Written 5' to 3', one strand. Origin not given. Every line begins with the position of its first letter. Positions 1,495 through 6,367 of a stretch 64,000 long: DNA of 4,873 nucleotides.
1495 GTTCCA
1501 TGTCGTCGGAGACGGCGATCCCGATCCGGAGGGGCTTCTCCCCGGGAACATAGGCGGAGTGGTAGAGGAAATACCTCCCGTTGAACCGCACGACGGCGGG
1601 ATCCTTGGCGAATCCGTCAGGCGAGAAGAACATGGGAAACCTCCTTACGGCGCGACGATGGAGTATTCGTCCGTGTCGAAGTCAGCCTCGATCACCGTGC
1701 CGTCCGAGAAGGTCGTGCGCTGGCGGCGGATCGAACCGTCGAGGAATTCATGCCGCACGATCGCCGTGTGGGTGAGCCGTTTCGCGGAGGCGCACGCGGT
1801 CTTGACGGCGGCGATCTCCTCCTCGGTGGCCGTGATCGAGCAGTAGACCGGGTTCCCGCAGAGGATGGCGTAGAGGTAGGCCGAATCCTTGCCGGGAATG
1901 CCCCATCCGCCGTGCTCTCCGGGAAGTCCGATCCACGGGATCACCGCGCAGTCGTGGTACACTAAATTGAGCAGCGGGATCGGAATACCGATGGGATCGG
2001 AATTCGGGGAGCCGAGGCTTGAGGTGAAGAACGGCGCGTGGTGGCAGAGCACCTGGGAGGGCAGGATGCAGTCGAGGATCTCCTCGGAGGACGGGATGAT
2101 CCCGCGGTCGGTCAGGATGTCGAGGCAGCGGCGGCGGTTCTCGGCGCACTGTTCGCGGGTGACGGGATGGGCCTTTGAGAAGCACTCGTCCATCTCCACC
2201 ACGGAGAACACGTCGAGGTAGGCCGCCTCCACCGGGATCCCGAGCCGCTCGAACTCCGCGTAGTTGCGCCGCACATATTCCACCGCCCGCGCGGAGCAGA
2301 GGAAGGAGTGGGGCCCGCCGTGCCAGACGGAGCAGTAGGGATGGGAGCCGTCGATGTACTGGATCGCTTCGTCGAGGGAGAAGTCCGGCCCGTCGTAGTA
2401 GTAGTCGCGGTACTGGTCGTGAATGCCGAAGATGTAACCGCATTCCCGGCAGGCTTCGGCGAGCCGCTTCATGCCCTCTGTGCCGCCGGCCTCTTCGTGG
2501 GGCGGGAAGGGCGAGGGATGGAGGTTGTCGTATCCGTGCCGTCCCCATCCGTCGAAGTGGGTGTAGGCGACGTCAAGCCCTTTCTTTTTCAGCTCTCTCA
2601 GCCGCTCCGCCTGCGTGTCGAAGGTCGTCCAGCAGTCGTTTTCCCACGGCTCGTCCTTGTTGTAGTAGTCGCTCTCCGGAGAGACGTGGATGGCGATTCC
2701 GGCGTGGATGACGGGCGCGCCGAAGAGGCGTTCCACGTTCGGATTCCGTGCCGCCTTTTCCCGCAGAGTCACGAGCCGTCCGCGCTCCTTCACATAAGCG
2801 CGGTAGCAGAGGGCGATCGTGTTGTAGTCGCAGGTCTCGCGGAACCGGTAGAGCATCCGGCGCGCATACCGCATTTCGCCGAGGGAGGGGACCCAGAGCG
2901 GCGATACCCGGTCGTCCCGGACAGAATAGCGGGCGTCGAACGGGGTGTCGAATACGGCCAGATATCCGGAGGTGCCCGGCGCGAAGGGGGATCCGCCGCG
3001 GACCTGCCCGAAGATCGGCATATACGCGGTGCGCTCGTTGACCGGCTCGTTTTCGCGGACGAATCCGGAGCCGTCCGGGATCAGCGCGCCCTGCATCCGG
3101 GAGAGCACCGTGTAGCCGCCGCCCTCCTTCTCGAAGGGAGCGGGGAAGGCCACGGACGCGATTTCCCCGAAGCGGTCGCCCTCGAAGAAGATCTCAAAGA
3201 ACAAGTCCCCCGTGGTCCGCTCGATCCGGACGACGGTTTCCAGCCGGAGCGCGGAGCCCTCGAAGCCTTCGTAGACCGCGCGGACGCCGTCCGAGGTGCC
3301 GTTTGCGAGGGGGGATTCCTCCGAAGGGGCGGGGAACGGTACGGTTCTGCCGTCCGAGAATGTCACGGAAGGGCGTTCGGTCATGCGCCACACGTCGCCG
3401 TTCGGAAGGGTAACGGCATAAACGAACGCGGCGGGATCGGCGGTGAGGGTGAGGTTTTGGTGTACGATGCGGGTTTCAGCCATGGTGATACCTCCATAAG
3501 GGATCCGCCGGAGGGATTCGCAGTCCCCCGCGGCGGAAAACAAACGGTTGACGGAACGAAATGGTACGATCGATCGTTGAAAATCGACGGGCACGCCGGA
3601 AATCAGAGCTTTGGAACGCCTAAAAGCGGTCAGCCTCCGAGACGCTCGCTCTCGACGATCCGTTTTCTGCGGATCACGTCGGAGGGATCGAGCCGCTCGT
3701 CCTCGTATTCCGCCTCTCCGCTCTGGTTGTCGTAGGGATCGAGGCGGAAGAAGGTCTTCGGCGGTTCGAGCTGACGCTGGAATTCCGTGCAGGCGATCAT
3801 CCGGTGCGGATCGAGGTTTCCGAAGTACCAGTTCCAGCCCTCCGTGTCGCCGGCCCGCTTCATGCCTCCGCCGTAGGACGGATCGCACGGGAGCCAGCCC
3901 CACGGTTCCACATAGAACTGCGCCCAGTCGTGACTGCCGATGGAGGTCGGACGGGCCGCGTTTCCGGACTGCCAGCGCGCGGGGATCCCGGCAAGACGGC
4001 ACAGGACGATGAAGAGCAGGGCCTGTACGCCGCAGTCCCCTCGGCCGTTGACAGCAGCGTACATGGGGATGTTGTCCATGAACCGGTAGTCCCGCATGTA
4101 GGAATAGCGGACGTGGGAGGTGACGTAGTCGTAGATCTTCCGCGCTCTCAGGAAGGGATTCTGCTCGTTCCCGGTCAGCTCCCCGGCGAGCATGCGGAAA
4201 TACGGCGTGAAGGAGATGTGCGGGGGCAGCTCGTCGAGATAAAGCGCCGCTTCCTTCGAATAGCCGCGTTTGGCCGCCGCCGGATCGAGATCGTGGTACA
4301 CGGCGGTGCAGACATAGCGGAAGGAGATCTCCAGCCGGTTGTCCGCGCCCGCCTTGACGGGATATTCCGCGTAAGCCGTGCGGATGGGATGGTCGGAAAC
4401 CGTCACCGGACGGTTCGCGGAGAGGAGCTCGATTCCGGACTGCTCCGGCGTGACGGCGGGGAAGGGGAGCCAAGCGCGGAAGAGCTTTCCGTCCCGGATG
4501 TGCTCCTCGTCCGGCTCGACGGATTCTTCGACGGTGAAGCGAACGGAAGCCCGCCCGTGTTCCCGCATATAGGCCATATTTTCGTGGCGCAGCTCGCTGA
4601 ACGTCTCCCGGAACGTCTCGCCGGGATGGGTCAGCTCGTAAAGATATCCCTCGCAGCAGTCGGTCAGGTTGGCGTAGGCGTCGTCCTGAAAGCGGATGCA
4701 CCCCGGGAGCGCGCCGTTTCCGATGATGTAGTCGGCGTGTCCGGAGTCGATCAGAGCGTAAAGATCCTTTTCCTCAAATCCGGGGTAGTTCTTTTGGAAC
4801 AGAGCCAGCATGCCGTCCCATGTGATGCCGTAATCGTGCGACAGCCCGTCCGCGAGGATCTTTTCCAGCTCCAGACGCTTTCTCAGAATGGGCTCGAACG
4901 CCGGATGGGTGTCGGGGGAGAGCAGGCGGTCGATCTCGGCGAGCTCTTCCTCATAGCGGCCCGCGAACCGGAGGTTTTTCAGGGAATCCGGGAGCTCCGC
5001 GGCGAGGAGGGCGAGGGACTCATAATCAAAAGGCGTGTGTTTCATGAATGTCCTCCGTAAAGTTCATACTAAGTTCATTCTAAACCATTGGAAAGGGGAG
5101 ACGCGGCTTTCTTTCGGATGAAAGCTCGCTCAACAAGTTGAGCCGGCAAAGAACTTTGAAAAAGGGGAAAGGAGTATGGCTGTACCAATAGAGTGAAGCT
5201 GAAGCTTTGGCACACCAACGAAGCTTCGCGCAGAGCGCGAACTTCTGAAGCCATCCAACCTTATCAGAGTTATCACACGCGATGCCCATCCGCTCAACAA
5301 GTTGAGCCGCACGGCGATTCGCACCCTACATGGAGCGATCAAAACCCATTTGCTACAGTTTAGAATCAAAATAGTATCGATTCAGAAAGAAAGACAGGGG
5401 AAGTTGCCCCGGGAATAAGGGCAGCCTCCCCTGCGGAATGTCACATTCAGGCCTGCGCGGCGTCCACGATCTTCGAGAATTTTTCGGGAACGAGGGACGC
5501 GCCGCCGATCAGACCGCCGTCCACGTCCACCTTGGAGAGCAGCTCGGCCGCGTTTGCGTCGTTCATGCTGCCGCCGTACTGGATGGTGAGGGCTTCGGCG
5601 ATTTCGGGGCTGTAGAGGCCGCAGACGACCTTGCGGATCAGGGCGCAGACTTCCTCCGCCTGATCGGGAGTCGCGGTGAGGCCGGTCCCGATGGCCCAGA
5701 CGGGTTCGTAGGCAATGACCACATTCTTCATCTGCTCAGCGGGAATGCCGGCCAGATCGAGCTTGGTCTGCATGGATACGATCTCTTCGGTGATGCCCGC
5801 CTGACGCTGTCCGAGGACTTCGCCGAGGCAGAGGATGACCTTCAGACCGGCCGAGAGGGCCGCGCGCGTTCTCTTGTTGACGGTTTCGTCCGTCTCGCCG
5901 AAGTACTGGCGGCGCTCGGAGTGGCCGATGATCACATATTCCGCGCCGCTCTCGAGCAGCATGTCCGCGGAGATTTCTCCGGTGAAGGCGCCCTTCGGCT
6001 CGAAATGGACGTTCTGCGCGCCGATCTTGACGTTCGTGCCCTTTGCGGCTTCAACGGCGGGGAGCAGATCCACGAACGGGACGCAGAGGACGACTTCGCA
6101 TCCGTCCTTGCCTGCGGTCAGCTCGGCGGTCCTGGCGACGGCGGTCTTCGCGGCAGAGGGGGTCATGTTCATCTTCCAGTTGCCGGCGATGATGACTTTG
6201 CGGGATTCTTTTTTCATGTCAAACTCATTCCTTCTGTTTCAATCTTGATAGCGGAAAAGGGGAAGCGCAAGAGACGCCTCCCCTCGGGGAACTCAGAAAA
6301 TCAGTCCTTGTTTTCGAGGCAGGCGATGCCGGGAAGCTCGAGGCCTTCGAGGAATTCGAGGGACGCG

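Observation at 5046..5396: Low-GC, highly structured 350-bp non-coding island with a duplicated perfect hairpin, upstream of the transglutaminase-like gene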

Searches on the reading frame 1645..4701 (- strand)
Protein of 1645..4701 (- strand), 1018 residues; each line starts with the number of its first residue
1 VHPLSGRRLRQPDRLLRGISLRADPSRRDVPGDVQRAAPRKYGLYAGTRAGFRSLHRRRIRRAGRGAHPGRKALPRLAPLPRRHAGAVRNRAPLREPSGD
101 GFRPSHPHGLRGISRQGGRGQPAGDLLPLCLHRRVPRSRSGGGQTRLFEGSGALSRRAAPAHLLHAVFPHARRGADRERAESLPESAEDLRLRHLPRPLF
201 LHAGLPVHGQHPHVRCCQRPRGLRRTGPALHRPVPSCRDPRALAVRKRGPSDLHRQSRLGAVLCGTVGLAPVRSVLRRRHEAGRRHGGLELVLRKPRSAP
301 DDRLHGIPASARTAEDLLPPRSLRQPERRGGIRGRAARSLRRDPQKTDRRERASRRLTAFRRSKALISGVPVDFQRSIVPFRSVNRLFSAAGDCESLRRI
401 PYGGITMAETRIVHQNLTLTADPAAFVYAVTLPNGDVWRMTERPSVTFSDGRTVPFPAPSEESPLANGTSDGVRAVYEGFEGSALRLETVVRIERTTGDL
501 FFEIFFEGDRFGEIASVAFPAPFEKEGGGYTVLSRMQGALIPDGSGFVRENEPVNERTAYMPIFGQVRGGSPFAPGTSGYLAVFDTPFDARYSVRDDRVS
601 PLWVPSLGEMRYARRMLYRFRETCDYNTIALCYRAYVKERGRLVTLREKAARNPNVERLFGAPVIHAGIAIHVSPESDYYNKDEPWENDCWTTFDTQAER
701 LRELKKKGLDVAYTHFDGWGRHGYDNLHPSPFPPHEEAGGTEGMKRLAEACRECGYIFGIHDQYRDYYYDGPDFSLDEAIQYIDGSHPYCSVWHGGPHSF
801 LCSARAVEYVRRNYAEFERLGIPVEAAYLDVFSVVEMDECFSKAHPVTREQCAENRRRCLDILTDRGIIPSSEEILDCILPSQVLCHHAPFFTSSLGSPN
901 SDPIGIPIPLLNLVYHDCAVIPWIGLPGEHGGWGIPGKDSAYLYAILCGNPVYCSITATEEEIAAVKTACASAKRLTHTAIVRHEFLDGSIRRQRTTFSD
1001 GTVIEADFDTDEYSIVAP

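Call 8: search_protein_families(library=pfam, proteins=[window:1645-4701:-])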
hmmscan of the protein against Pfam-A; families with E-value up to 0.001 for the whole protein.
window:1645-4701:- (1018 aa): 1 family
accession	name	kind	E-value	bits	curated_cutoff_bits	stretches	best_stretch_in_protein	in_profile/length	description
PF18952.6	DUF5696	-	3.9e-13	49.2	25.6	1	613-858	196-436/612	Family of unknown function (DUF5696)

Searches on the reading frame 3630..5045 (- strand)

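Call 8: search_protein_families(library=pfam, proteins=[window:3630-5045:-])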
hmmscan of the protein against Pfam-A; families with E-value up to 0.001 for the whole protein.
window:3630-5045:- (471 aa): 2 families
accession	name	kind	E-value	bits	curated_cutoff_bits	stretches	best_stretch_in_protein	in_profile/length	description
PF01841.26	Transglut_core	-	6.4e-23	81.5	23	1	285-389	2-108/108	Transglutaminase-like superfamily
PF13471.12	Transglut_core3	-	0.00048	20.5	26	1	332-376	52-96/117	Transglutaminase-like superfamily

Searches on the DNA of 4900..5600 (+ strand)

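Call 4: search_rna_families(source=window, start=4900, end=5600, threshold=evalue, max_evalue=10, show_alignments=3)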
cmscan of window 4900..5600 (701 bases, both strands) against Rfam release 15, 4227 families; matches with E-value up to 10: 2.
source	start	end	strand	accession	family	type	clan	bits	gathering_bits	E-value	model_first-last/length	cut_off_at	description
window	5149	5169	+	RF02929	algC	Cis-reg;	-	14.3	33.8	9.4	1-52/52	no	algC RNA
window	5410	5456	+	RF03086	chrB-b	Cis-reg;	-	12.7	36.5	6.3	1-49/49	no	chrB-b RNA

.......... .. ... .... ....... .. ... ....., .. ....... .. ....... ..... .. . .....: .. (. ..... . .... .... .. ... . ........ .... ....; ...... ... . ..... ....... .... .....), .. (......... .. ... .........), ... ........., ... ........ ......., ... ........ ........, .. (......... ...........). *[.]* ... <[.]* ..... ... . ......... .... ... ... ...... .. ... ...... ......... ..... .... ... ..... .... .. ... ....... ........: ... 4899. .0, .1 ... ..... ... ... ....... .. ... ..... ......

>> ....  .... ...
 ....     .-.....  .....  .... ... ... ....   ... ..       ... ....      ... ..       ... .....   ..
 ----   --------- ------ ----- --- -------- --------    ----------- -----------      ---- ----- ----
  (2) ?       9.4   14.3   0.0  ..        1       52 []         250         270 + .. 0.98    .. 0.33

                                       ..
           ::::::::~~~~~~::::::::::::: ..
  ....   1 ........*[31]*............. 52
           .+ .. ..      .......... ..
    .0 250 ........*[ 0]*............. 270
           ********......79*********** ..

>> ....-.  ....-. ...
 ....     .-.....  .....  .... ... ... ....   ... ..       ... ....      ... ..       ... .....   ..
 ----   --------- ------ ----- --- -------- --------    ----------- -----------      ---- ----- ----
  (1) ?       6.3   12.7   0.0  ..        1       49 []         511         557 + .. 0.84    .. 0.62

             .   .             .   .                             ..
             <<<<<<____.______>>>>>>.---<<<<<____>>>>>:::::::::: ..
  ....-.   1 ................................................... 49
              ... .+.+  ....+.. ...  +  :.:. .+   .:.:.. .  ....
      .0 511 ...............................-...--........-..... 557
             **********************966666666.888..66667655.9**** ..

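Call 72: search_dna_similar(query=window:5060-5385:+, collection=phages, mode=distant, max_evalue=0.001)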
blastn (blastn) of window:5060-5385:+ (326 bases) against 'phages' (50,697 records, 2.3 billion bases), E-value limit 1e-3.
No match.

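Call 73: search_dna_similar(query=window:5060-5385:+, collection=plasmids, mode=distant, max_evalue=0.001)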
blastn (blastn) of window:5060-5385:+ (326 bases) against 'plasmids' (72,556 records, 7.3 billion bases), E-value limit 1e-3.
No match.

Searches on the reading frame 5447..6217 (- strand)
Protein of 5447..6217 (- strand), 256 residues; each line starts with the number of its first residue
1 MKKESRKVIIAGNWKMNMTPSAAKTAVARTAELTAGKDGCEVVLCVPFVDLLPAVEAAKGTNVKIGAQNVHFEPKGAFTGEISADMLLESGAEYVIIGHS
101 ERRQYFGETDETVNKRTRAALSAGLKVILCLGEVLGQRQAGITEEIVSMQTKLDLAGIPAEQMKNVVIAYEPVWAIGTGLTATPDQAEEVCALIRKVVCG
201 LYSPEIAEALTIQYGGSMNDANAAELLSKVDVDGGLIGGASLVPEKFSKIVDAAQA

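Call 8: search_protein_families(library=pfam, proteins=[window:5447-6217:-])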
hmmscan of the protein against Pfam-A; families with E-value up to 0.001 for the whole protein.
window:5447-6217:- (256 aa): 1 family
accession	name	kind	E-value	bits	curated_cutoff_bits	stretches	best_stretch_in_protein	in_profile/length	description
PF00121.24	TIM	-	7.2e-93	311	20.1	1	9-253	2-244/245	Triosephosphate isomerase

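Call 51: find_encoding_contigs(protein=window:5447-6217:-, flank=2500, max_places=10)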
Protein window:5447-6217:- (256 aa): 15 contigs read that carry it; 8 places shown.
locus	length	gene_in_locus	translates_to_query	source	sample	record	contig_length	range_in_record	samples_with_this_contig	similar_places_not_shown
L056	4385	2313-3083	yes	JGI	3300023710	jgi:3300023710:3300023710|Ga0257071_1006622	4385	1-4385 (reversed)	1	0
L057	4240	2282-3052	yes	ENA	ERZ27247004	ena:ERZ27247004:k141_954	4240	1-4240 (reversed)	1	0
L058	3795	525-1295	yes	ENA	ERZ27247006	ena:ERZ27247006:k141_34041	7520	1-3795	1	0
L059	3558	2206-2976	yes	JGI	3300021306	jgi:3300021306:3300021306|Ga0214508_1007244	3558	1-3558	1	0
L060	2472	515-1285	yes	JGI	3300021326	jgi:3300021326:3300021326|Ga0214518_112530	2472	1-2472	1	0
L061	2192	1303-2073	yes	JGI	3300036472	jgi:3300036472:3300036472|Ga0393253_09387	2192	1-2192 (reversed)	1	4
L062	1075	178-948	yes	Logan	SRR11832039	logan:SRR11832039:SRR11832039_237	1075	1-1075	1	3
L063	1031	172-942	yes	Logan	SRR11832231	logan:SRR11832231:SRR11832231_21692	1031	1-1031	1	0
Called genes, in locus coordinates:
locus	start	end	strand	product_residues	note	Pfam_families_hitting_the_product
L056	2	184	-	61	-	?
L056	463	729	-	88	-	PF00312:Ribosomal_S15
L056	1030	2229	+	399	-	PF00162:PGK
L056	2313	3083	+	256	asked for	PF00121:TIM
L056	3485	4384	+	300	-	?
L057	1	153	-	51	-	?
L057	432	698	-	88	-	PF00312:Ribosomal_S15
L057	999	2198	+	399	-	PF00162:PGK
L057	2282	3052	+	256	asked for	PF00121:TIM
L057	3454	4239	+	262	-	?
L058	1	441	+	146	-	?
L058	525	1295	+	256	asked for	PF00121:TIM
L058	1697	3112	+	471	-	PF01841:Transglut_core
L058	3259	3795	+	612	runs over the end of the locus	PF18952:DUF5696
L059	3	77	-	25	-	?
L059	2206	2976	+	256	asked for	PF00121:TIM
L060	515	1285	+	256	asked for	PF00121:TIM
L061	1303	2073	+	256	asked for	PF00121:TIM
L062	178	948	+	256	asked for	PF00121:TIM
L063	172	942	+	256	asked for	PF00121:TIM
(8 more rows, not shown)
